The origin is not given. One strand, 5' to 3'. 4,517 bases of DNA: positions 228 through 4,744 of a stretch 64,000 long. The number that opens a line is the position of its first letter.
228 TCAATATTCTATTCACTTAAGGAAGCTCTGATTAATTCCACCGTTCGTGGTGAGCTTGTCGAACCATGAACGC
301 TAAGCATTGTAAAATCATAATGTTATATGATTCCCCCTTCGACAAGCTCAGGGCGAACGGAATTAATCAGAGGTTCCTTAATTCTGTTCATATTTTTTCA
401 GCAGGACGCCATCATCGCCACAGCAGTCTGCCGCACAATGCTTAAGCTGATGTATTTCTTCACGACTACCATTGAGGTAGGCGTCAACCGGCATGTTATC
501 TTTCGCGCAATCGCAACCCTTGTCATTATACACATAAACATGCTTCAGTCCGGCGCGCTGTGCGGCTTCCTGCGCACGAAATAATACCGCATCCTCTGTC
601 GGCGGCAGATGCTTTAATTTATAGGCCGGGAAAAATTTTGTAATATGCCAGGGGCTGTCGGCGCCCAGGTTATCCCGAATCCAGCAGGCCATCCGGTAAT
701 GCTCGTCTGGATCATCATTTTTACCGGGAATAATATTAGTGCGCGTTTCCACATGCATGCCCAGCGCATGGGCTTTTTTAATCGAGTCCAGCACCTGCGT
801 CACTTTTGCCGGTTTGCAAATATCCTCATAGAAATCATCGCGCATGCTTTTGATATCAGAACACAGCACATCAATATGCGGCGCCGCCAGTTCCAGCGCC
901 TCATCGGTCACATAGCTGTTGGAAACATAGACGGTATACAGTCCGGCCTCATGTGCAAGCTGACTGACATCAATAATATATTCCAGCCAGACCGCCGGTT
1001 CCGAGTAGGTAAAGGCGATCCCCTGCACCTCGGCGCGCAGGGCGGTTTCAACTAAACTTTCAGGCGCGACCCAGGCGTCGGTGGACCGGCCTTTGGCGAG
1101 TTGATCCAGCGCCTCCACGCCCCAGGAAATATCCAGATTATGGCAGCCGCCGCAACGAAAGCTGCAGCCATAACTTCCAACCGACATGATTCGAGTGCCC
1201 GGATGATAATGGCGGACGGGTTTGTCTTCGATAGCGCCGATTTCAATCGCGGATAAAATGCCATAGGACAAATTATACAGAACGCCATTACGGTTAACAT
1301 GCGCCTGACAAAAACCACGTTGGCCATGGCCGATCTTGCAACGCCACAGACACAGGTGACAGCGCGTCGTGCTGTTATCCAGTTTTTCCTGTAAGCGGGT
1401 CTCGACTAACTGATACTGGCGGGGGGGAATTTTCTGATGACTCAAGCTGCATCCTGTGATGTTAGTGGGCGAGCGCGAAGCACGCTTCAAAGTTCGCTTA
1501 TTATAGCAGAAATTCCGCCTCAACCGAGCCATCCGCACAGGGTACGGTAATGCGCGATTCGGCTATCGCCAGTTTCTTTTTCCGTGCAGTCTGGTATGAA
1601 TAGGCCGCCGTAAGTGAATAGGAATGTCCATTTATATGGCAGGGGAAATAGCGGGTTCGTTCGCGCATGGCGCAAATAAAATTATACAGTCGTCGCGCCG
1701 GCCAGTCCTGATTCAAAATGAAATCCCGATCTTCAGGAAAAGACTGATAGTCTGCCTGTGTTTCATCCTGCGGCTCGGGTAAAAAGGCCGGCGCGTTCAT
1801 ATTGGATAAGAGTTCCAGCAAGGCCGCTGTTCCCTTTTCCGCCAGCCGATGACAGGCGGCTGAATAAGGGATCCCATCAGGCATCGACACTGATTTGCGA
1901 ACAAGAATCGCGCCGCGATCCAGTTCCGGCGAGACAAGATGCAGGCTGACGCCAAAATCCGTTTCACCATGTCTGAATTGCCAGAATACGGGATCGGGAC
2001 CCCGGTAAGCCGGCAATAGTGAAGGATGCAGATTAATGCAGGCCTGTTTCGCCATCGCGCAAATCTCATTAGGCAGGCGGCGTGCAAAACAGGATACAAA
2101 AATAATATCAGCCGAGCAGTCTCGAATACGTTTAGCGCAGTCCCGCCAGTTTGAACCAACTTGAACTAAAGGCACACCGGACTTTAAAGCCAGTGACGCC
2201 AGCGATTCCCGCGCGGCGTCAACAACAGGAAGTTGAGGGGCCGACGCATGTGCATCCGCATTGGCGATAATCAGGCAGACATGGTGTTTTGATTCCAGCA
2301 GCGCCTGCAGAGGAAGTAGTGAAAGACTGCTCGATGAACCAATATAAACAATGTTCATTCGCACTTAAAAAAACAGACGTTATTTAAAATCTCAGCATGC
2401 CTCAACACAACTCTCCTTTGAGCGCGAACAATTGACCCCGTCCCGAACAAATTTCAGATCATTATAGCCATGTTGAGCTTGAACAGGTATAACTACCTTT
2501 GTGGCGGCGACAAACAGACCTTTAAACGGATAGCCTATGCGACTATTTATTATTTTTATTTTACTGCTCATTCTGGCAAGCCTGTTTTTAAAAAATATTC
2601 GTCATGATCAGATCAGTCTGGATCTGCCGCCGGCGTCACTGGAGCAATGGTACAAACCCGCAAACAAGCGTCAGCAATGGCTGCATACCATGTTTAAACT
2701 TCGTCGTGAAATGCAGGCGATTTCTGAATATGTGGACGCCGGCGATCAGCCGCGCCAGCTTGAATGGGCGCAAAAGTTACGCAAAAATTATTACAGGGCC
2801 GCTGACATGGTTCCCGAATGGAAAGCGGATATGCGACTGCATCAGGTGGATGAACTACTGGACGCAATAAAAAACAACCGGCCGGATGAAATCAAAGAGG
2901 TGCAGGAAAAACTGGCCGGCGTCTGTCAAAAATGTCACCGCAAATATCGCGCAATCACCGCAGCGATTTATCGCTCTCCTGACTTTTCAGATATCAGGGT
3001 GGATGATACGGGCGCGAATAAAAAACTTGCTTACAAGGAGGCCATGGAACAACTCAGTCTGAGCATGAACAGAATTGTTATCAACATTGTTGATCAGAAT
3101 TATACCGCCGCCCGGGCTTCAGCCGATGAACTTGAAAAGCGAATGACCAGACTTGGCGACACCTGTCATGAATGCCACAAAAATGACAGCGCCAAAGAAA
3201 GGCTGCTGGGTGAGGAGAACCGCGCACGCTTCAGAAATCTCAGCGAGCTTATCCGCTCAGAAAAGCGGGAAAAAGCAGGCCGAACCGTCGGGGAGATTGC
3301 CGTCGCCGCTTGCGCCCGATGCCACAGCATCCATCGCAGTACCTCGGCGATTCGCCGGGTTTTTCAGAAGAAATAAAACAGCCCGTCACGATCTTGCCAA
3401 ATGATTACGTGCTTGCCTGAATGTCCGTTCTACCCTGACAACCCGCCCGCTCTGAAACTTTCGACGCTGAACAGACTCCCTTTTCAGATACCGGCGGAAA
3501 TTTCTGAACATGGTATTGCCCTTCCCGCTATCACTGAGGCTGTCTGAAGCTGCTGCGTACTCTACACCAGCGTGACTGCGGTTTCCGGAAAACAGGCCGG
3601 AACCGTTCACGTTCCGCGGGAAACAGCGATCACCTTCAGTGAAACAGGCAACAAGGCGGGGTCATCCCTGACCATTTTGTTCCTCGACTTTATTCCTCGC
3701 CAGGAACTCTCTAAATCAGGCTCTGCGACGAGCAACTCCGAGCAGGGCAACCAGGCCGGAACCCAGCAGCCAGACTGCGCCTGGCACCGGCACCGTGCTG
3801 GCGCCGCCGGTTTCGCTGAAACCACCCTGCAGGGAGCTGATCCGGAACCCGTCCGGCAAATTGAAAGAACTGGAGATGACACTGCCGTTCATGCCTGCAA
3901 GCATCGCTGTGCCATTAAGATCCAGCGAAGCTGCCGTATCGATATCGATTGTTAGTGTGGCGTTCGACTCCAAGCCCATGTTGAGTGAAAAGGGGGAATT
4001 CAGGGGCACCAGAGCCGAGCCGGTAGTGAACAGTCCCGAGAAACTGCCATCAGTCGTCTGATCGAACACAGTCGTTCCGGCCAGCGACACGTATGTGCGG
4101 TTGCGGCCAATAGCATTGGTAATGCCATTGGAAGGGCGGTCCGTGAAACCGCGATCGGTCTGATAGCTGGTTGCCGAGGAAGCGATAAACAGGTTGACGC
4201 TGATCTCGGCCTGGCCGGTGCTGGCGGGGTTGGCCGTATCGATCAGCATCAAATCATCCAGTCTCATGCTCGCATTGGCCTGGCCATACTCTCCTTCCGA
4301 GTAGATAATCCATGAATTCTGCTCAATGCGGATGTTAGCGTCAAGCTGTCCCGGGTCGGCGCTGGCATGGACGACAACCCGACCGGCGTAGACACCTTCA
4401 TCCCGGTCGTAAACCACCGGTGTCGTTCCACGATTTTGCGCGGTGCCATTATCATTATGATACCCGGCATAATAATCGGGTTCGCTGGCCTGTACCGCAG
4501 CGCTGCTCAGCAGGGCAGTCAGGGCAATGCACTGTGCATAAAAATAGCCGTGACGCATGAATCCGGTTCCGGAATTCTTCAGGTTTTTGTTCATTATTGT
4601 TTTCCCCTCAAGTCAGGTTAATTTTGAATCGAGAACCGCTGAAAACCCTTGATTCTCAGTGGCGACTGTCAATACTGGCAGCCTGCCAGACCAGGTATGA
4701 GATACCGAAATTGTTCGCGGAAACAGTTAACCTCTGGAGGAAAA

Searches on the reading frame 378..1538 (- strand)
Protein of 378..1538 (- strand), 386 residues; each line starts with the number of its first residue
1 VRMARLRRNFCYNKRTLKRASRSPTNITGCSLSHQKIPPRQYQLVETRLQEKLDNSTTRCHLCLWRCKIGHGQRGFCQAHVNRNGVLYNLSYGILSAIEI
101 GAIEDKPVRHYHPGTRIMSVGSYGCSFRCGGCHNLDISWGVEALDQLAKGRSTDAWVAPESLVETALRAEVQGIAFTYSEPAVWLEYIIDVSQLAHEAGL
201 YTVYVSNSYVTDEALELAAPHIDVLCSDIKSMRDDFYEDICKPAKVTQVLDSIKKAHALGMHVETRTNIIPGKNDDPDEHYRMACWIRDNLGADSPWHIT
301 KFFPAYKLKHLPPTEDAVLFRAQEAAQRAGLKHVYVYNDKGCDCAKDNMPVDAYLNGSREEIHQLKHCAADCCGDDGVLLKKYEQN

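Call 10: search_protein_families(library=pfam, proteins=[window:378-1538:-])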
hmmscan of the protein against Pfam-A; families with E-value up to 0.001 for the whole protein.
window:378-1538:- (386 aa): 1 family
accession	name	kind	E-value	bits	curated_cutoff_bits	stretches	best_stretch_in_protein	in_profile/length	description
PF04055.27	Radical_SAM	-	1.7e-17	64.5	29.5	1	122-283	4-165/166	Radical SAM superfamily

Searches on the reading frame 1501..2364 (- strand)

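Call 10: search_protein_families(library=pfam, proteins=[window:1501-2364:-])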
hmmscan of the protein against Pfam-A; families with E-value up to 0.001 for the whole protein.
window:1501-2364:- (287 aa): 1 family
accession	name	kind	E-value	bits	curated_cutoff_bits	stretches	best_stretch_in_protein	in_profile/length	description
PF00551.24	Formyl_trans_N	-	3.5e-22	79.5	26.1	1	3-183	1-178/181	Formyl transferase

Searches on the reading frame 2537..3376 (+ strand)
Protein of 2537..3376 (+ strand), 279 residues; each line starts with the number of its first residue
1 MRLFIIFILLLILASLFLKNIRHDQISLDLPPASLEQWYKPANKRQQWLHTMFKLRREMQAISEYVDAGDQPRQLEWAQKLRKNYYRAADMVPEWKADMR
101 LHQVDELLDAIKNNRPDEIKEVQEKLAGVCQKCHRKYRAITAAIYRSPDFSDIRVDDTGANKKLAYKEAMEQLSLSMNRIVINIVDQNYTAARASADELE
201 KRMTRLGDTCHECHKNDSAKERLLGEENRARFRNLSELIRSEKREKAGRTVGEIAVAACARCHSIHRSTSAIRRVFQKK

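Call 10: search_protein_families(library=pfam, proteins=[window:2537-3376:+])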
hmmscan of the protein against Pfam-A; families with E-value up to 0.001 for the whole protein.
window:2537-3376:+ (279 aa): 6 families
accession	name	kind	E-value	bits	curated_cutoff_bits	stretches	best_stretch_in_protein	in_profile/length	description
PF01322.25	Cytochrom_C_2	-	6e-09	37.3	26.5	0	102-138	85-121/121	Cytochrome C'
PF22113.1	Mtrc-MtrF_II-IV_dom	-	1.2e-05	25.3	30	1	123-266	24-130/176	Outer membrane cytochrome MtrC/MtrF-like, domains II/IV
PF14522.11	Cytochrome_C7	-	8.3e-05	22.8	24.8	0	195-264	29-67/67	Cytochrome c7 and related cytochrome c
PF14537.11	Cytochrom_c3_2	-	0.00011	23.1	25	0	207-269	6-70/79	Cytochrome c3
PF07361.16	Cytochrom_B562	-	0.00015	22.8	30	0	101-138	65-102/102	Cytochrome b562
PF09699.15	Paired_CXXCH_1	-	0.00017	21.6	20.6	0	255-269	5-19/41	Doubled CXXCH motif (Paired_CXXCH_1)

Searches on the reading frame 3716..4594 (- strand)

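Call 10: search_protein_families(library=pfam, proteins=[window:3716-4594:-])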
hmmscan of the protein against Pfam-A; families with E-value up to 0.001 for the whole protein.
window:3716-4594:- (292 aa): 0 families

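Call 12: search_protein_families(library=ncbifam, proteins=[window:3716-4594:-])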
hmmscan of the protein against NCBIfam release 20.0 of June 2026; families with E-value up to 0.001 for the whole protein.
window:3716-4594:- (292 aa): 2 families
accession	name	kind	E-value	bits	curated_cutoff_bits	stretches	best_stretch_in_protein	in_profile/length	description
NF033554.9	floc_PepA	equivalog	2.7e-06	27.4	80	1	121-291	110-260/261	flocculation-associated PEP-CTERM protein PepA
NF041927.1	Xrt_dep_XDP1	equivalog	0.00012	22.1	125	1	247-291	198-242/242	exosortase-dependent surface protein XDP1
